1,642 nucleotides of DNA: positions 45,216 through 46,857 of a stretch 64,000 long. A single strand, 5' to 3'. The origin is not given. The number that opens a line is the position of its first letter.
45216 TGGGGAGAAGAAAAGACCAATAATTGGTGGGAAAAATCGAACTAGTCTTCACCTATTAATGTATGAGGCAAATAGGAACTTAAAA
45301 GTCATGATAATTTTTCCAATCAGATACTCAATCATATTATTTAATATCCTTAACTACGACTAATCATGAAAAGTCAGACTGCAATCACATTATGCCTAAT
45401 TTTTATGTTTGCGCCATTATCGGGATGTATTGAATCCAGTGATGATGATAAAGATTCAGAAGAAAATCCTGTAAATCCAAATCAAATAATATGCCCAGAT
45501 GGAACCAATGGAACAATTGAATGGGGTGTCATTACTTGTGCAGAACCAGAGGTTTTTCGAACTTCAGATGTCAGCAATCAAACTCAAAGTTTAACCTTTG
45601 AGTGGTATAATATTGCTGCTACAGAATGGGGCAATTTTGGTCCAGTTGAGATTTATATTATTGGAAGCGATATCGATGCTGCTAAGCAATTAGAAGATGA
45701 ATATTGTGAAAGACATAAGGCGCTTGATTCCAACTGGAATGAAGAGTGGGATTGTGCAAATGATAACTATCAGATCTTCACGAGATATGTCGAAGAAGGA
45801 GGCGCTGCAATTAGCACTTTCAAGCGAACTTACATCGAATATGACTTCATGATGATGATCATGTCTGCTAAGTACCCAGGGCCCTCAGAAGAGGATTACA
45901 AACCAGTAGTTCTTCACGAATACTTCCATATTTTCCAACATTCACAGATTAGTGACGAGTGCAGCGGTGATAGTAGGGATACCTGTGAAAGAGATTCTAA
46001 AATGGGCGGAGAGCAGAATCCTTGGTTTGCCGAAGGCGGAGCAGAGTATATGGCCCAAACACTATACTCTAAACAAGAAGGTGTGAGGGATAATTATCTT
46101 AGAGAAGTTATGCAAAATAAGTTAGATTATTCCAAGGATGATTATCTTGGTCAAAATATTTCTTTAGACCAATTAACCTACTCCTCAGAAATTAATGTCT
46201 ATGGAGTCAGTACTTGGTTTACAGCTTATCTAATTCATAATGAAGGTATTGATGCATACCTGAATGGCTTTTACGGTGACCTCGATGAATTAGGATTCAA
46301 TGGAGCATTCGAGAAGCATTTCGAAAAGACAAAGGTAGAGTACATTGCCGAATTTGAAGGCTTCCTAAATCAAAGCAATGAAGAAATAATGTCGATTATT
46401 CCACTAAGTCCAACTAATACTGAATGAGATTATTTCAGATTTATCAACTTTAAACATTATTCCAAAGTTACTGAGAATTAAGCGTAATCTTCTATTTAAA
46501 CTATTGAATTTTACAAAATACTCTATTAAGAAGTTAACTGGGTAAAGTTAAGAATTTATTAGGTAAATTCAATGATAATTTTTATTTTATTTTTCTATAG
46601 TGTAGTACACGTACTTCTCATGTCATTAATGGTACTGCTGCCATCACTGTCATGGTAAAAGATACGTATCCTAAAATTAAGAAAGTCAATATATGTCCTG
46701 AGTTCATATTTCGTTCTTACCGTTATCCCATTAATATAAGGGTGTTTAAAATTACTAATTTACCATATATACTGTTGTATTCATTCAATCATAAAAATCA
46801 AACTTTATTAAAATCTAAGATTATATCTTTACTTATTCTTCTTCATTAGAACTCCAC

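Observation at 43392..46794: Perfect 175-bp direct repeats bracket a 3-gene islet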

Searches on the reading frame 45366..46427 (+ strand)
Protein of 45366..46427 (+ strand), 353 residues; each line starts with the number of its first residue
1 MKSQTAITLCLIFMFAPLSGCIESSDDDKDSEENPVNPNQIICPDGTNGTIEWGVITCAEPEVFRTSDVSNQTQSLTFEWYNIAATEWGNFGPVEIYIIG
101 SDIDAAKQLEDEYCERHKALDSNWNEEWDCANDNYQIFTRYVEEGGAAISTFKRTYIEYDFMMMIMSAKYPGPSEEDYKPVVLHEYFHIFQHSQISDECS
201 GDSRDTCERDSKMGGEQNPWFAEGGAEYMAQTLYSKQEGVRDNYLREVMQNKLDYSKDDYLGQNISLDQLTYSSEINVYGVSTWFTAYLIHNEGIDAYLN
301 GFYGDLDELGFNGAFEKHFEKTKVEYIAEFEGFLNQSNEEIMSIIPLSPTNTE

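Call 12: search_protein_families(library=pfam, proteins=[window:45366-46427:+], max_evalue=0.01)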
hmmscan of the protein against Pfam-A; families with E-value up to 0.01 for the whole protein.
window:45366-46427:+ (353 aa): 1 family
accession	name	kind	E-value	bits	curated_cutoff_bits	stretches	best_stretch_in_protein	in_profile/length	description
PF05299.18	Peptidase_M61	-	0.0014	19.5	22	1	181-301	5-115/118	M61 glycyl aminopeptidase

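Call 19: find_encoding_contigs(protein=window:45366-46427:+, flank=10000, max_places=10)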
Protein window:45366-46427:+ (353 aa): 1 contig read that carries it; 1 place shown.
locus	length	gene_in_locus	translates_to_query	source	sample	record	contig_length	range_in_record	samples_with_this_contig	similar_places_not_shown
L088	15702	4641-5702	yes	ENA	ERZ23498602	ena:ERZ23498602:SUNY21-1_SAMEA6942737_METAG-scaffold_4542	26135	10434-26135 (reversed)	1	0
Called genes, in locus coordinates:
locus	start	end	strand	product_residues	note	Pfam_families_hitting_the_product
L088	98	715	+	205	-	-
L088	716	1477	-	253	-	PF25087:GMPPB_C (faint), PF00132:Hexapep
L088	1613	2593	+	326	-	PF00478:IMPDH (faint), PF03060:NMO, PF00977:His_biosynth (weak)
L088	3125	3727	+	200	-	-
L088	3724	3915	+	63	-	-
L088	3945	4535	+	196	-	PF13499:EF-hand_7 (faint), PF13833:EF-hand_8 (faint), PF00036:EF-hand_1, PF13202:EF-hand_5 (faint), PF13405:EF-hand_6 (faint), PF00036:EF-hand_1 (weak)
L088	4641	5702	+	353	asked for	-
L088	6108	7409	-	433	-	-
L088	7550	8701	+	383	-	PF04055:Radical_SAM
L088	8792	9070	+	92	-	-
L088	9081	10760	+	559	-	-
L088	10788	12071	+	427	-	PF01926:MMR_HSR1, PF02421:FeoB_N, PF08438:YGR210-like_G4, PF02824:TGS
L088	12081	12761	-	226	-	-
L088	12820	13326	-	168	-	-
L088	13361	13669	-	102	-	PF00428:Ribosomal_60s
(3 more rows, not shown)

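Call 31: find_homologous_proteins(query=window:45366-46427:+, max_evalue=0.00001)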
Query window:45366-46427:+ (353 aa): 120 proteins with E <= 0.00001 among 681 candidates.
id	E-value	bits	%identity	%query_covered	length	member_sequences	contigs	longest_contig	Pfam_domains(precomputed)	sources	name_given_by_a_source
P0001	2.0e-238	809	98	100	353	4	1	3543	-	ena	-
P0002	1.1e-236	803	97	100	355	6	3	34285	-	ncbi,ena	-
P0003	2.5e-202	690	85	92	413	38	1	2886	-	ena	-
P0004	2.4e-196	670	78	100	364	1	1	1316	-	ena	-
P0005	2.7e-172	591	67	100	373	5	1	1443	-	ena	-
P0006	2.2e-170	585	76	88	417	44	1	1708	-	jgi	jgi:hypothetical protein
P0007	5.1e-169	581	68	100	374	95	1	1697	-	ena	-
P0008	1.1e-168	579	72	98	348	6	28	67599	-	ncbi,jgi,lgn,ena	ncbi:MAG: hypothetical protein ACI9O1_001223 [Candidatus Thalassarchaeaceae archaeon]|jgi:hypothetic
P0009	4.6e-163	561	64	100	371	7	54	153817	-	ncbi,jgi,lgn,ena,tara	ncbi:MAG: hypothetical protein ACI9EM_000745 [Candidatus Thalassarchaeaceae archaeon]|jgi:hypothetic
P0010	4.6e-163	561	65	100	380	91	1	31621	-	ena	-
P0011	7.8e-163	560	67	98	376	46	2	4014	-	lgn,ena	-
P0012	3.3e-162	558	64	100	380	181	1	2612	-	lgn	-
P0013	1.5e-161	556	62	100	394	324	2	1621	-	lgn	-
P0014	1.4e-159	550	64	98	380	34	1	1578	-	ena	-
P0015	2.6e-159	549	63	98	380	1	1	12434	-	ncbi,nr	ncbi:hypothetical protein N9289_02450 [Candidatus Poseidonia sp.]|nr:hypothetical protein [Poseidoni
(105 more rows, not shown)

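Call 32: find_encoding_contigs(protein=P0002, flank=10000, max_places=6)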
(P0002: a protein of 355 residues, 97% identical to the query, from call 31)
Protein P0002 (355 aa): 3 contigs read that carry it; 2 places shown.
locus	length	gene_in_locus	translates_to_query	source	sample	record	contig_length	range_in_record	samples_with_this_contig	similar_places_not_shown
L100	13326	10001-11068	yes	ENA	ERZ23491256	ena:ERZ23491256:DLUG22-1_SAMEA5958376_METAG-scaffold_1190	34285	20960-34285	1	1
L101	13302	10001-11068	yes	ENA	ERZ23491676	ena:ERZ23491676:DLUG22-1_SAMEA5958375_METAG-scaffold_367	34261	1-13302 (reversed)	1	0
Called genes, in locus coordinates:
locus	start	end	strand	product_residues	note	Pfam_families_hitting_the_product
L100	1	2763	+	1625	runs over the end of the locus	PF00580:UvrD-helicase (weak), PF13245:AAA_19 (faint), PF00580:UvrD-helicase, PF13361:UvrD_C, PF13538:UvrD_C_2 (faint), PF12705:PDDEXK_1 (weak)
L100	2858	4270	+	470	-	PF01546:Peptidase_M20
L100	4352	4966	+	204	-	-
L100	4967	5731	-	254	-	PF00132:Hexapep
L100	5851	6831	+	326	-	PF03060:NMO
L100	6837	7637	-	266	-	-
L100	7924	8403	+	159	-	PF00583:Acetyltransf_1 (weak)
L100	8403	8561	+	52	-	-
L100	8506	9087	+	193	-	-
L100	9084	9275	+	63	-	-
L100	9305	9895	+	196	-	PF13499:EF-hand_7 (faint), PF13833:EF-hand_8 (faint), PF00036:EF-hand_1, PF13202:EF-hand_5 (faint), PF13405:EF-hand_6 (faint)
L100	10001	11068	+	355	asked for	-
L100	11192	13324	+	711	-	?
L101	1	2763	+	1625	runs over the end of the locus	PF00580:UvrD-helicase (weak), PF13245:AAA_19 (faint), PF00580:UvrD-helicase, PF13361:UvrD_C, PF13538:UvrD_C_2 (faint), PF12705:PDDEXK_1 (weak)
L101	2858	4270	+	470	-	PF01546:Peptidase_M20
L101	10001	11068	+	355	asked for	-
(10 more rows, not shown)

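Call 33: find_encoding_contigs(protein=P0008, flank=8000, max_places=6)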
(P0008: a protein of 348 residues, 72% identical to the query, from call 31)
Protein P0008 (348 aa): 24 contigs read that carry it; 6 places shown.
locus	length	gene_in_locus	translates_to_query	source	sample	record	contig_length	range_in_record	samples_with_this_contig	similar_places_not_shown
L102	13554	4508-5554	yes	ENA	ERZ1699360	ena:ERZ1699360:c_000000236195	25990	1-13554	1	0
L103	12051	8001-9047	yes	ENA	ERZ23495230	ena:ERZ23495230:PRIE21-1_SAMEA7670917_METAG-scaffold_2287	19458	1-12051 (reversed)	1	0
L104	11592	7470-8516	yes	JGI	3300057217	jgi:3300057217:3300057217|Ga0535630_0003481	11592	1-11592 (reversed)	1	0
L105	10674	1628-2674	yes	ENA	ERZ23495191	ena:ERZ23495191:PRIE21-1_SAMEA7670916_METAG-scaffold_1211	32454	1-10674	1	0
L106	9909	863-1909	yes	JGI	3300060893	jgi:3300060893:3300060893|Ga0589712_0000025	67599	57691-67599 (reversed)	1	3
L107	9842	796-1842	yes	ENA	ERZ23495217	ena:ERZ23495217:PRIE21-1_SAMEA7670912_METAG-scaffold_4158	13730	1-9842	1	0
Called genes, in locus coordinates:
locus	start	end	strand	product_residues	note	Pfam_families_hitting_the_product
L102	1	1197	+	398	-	?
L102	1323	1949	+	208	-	-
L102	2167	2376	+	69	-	-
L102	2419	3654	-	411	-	PF07690:MFS_1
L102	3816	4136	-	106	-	-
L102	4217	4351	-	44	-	-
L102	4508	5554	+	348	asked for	-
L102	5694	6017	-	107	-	-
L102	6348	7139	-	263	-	PF00801:PKD, PF18911:PKD_4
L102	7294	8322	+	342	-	-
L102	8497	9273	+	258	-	PF01917:Flagellin_arch-type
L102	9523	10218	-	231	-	-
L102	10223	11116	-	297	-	PF25133:TYW2_N_2, PF02475:TRM5-TYW2_MTfase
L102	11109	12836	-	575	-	PF01541:GIY-YIG, PF27096:UvrC_M, PF02151:UVR (faint), PF22920:UvrC_RNaseH, PF08459:UvrC_RNaseH_dom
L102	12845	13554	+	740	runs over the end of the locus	PF01695:IstB_IS21 (weak), PF20720:nSTAND3, PF07728:AAA_5 (weak)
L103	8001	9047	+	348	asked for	-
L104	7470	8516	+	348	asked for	-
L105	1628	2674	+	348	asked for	-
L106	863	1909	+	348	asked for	-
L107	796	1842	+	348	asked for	-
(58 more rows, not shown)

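Call 35: find_encoding_contigs(protein=P0001, flank=10000, max_places=6)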
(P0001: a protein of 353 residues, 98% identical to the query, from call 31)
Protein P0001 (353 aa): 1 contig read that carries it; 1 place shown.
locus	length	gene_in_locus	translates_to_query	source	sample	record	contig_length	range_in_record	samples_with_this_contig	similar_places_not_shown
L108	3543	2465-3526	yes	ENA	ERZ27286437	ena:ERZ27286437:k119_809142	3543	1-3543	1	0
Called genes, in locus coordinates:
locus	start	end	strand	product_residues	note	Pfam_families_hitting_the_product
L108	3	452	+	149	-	?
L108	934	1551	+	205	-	-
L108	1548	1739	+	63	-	-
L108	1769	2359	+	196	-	PF13499:EF-hand_7 (faint), PF13833:EF-hand_8 (weak), PF00036:EF-hand_1, PF13202:EF-hand_5 (faint), PF13405:EF-hand_6 (faint)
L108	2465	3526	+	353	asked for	-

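Call 36: find_encoding_contigs(protein=P0003, flank=10000, max_places=6)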
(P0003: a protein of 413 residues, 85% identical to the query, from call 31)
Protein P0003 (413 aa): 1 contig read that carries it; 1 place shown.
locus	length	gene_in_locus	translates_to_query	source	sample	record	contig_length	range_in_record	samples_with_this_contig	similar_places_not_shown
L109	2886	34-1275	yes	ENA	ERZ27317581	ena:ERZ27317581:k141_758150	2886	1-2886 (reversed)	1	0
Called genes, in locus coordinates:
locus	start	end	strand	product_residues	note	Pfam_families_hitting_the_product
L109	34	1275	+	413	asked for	-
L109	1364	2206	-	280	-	-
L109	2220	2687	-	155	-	-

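Call 40: search_protein_families(library=ncbifam, proteins=[window:45366-46427:+], max_evalue=1)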
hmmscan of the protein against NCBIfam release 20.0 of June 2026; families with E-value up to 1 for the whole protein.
window:45366-46427:+ (353 aa): 0 families

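Call 71: search_solved_structures(query=window:45366-46427:+, max_evalue=1)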
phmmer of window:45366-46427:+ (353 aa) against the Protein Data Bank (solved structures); distinct sequences matched with E-value up to 1: 0.

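Call 89: search_solved_structures(query=A5, max_evalue=1)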
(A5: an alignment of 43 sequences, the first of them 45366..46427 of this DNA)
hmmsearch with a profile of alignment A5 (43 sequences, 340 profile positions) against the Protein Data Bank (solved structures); distinct sequences matched with E-value up to 1: 0.

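Call 90: search_protein_families(library=pfam, alignment_id=A5, max_evalue=0.01)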
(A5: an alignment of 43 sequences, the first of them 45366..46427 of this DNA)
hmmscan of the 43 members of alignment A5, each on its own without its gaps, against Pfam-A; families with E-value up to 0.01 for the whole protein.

A. member 1, window:45366-46427:+ (353 aa): 1 family
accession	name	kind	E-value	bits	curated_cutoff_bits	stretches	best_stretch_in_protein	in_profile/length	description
PF05299.18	Peptidase_M61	-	0.0014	19.5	22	1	181-301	5-115/118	M61 glycyl aminopeptidase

B. families by the number of members that match (of 43 scanned): 6 families
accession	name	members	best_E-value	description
PF05299.18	Peptidase_M61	28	1.7e-06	M61 glycyl aminopeptidase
PF01752.23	Peptidase_M9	18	3.4e-06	Collagenase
PF13133.11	DUF3949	3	0.0016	Protein of unknown function (DUF3949)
PF21827.1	New_glue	1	0.00056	New glue protein family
PF10026.15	DUF2268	1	0.0069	Predicted Zn-dependent protease (DUF2268)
PF04450.18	BSP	1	0.0082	Peptidase of plants and bacteria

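Call 93: predict_structure(alignment_id=A5)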
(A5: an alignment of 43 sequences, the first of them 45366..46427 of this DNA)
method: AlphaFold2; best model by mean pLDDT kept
length: 353 residues; sequences in the alignment: 43
mean_pLDDT: 88.3   pTM: 0.84
mean pLDDT of the five models: 88.3, 86.8, 86.3, 86.2, 85.9
residues with pLDDT >= 90: 256; 70-90: 56; 50-70: 12; < 50: 29
segments of 3 or more residues with pLDDT < 50: 1-4, 15-34, 350-353
pLDDT, mean of each block of 10 residues (from residue 1): 48 46 35 62 89 93 97 98 98 97 97 96 90 89 94 90 95 95 98 92 80 85 97 96 96 96 93 92 98 98 97 97 97 98 85 36
secondary structure, 60 per line:
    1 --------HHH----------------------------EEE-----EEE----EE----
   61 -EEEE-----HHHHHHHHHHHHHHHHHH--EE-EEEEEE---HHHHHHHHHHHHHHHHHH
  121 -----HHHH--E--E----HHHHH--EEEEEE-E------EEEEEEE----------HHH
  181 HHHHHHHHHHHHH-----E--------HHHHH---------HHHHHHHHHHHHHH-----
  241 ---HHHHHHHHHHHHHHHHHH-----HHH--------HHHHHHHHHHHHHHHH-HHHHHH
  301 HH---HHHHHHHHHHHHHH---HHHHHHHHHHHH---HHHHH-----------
elements in order: E40-42 E48-50 E62-65 H71-88 E94-99 H103-120 H126-129 H140-144 E147-152 E161-167 H178-193 H208-212 H222-235 H244-261 H278-293 H295-302 H306-319 H323-334 H338-342

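Call 95: fold_search(model_id=the predicted structure, library=pdb)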
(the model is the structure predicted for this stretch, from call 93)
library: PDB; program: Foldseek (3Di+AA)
matches with E <= 10: 169; with E <= 0.001: 0
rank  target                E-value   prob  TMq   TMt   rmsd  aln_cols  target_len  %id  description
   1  7xyo_B                3.2e-03  1.00  0.37  0.27   7.6       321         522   12  Crystal Structure of a M61 aminopeptidase family member from Myxococcus fulvus (released 2023-06-07)
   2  7v9p_B                7.2e-03  1.00  0.39  0.18   6.2       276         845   10  Crystal structure of the lanthipeptide zinc-metallopeptidase EryP from saccharopolyspora erythraea in intermediate sta (released 2022-05-11)
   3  7v9p_A                9.0e-03  1.00  0.39  0.18   5.8       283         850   11  Crystal structure of the lanthipeptide zinc-metallopeptidase EryP from saccharopolyspora erythraea in intermediate sta (released 2022-05-11)
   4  1oz9                  1.7e-02  0.75  0.20  0.38   7.7       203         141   14  Crystal structure of AQ_1354, a hypothetical protein from Aquifex aeolicus (released 2003-09-23)
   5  4gaa_A                2.1e-02  0.95  0.34  0.22   9.2       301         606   11  Structure of Leukotriene A4 hydrolase from Xenopus laevis complexed with inhibitor bestatin (released 2013-06-12)
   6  9uep_C                3.4e-02  0.94  0.38  0.17   8.1       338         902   10  The structure of FIPV RBD and cat APN complex (released 2026-01-07)
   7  8z27_b                6.2e-02  0.87  0.36  0.16   9.3       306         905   13  The structure of TGEV RBD and dog APN complex (released 2024-12-11)
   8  1z1w                  8.6e-02  0.98  0.44  0.22   4.7       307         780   10  Crystal structures of the tricorn interacting facor F3 from Thermoplasma acidophilum, a zinc aminopeptidase in three dif (released 2005-05-31)
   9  7y7o                  9.7e-02  0.69  0.23  0.44   7.3       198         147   11  Crystal structure of metallo-endoribonuclease YbeY from Staphylococcus aureus (released 2023-03-08)
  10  1pwu_B                2.0e-01  0.21  0.21  0.12  14.4       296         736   10  Crystal Structure of Anthrax Lethal Factor complexed with (3-(N-hydroxycarboxamido)-2-isobutylpropanoyl-Trp-methylamid (released 2004-02-03)
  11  7u0l_A                3.2e-01  0.63  0.39  0.18   8.0       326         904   10  Crystal structure of the CCoV-HuPn-2018 RBD (domain B) in complex with canine APN (released 2022-08-24)
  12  6ujd                  3.4e-01  0.03  0.12  0.11  19.6       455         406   11  Crystal structure of Cysteine-tRNA ligase from Elizabethkingia sp. (released 2019-10-16)
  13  1xm5_C                3.6e-01  0.38  0.22  0.43   7.4       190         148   10  Crystal structure of metal-dependent hydrolase ybeY from E. coli, Pfam UPF0054 (released 2004-10-12)
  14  3kzw_A                5.9e-01  0.07  0.15  0.12  15.7       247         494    8  Crystal structure of cytosol aminopeptidase from Staphylococcus aureus COL (released 2010-01-12)
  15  1xm5_A                7.4e-01  0.28  0.22  0.44   7.3       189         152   10  Crystal structure of metal-dependent hydrolase ybeY from E. coli, Pfam UPF0054 (released 2004-10-12)
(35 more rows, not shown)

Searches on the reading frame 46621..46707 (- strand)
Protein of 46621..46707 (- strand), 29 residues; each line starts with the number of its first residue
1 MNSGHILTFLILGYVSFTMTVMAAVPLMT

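Call 39: search_protein_families(library=pfam, proteins=[window:46621-46707:-], max_evalue=10)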
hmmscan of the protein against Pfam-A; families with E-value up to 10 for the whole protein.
seq(29 aa): 0 families

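Call 40: search_protein_families(library=ncbifam, proteins=[window:46621-46707:-], max_evalue=1)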
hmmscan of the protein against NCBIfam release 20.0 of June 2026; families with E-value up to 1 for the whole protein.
seq(29 aa): 0 families
